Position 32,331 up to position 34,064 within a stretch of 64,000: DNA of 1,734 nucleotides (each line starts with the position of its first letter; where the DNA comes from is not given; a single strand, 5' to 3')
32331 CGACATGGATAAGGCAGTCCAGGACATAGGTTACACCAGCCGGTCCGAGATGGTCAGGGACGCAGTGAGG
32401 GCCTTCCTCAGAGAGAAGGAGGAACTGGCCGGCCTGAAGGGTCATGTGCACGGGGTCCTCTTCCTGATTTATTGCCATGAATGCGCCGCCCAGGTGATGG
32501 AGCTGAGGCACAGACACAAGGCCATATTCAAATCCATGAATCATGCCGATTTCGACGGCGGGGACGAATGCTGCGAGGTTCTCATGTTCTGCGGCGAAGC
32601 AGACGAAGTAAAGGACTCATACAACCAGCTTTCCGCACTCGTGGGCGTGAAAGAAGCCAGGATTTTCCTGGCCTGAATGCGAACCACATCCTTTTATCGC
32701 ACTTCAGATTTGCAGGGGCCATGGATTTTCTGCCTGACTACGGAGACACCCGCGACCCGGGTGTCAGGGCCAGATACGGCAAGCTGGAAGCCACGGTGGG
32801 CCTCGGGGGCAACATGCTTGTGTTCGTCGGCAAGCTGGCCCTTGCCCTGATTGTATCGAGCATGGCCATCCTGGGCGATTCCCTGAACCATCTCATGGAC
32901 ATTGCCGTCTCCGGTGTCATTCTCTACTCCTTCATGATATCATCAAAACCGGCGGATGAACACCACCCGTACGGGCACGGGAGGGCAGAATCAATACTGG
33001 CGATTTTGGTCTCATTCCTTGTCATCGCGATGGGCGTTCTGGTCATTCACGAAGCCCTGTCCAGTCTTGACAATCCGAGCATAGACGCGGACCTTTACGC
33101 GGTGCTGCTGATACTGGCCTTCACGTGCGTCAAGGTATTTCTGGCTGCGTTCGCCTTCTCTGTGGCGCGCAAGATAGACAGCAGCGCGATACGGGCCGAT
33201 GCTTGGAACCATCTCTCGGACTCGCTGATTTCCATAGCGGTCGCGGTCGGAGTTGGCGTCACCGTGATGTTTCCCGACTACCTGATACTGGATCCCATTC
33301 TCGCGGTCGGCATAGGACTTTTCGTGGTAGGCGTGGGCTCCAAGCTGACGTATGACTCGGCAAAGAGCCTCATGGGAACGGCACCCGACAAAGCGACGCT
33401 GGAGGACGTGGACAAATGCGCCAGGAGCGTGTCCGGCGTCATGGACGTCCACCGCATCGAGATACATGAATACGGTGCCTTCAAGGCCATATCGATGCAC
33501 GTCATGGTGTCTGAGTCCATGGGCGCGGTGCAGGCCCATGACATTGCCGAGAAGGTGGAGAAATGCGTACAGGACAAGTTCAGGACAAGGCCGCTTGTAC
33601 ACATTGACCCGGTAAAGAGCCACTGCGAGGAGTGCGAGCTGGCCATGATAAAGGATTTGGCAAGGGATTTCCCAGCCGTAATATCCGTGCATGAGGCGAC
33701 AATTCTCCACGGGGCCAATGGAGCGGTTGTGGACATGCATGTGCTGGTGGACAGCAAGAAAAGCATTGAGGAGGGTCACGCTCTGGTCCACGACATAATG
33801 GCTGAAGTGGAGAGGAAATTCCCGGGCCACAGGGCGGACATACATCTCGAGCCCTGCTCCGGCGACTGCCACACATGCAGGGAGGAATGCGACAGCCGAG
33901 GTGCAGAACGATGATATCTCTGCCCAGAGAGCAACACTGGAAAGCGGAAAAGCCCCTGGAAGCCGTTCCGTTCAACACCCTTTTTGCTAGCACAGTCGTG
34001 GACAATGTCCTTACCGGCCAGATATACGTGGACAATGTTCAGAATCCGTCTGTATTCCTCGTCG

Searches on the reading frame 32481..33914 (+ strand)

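Call 16: search_protein_families(library=pfam, proteins=[window:32481-33914:+], max_evalue=0.00001)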
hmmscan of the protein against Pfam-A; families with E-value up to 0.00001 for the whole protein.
window:32481-33914:+ (477 aa): 2 families
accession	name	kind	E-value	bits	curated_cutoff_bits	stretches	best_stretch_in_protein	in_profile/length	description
PF01545.26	Cation_efflux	-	1e-35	123.8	26.6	1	106-298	3-198/198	Cation efflux family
PF16916.11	ZT_dimer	-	9.9e-30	102.8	26.7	2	302-377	1-77/78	Dimerisation domain of Zinc Transporter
